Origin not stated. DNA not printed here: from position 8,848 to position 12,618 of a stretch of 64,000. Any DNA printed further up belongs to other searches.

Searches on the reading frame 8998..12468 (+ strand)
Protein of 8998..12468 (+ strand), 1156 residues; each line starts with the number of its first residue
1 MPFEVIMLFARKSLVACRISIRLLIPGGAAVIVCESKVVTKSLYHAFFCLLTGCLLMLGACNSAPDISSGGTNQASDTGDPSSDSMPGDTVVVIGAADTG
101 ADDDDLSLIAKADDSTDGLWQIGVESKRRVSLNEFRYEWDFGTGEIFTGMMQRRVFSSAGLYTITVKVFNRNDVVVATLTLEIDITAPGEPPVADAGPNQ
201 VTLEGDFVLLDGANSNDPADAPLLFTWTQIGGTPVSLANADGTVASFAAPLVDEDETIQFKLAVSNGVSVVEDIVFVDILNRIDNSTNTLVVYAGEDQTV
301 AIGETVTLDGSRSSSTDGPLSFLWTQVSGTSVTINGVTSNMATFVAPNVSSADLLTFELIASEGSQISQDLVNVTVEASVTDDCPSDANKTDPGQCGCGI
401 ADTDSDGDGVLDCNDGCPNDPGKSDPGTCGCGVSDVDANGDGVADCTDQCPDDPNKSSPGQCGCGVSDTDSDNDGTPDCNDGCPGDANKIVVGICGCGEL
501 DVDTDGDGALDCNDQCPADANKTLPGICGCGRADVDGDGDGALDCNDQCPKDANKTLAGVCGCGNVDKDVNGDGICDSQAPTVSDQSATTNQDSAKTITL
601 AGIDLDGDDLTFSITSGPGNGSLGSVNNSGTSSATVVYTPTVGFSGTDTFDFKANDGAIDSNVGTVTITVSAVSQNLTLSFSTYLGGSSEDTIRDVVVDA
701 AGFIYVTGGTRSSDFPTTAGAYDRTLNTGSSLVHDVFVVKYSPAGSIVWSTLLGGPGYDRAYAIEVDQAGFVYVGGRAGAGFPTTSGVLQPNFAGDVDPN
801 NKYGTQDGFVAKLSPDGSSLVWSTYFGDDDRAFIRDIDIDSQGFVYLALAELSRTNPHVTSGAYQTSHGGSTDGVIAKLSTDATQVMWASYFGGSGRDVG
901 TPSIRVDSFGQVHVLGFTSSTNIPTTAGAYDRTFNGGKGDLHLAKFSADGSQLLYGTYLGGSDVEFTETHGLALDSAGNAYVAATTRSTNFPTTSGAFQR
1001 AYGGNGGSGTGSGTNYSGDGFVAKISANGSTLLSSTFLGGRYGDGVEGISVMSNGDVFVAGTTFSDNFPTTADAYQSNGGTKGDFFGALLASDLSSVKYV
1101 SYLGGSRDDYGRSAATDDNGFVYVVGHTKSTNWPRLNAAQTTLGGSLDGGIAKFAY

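Call 5: search_protein_families(library=pfam, proteins=[window:8998-12468:+])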
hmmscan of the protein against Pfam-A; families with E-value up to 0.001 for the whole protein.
window:8998-12468:+ (1156 aa): 7 families
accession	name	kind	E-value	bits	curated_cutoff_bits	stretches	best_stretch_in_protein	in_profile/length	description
PF06739.17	SBBP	-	1.5e-34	118.1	20.5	4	1099-1132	2-36/38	Beta-propeller repeat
PF22352.2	K319L-like_PKD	-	1e-18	67.5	27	2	294-376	1-84/84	K319L-like, PKD domain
PF18911.6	PKD_4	-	2e-13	50.6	27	1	132-183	32-83/85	PKD domain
PF17963.7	Big_9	-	9.8e-13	49.2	23.6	1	579-669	2-89/89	Bacterial Ig domain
PF00801.26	PKD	-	7.5e-07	29.5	23.5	1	134-181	29-78/80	PKD domain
PF17892.7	Cadherin_5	-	8.9e-07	29.1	26.5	1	579-670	3-97/98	Cadherin-like domain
PF17803.7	Cadherin_4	-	6.2e-05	23.9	25.1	1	579-631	12-68/71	Bacterial cadherin-like domain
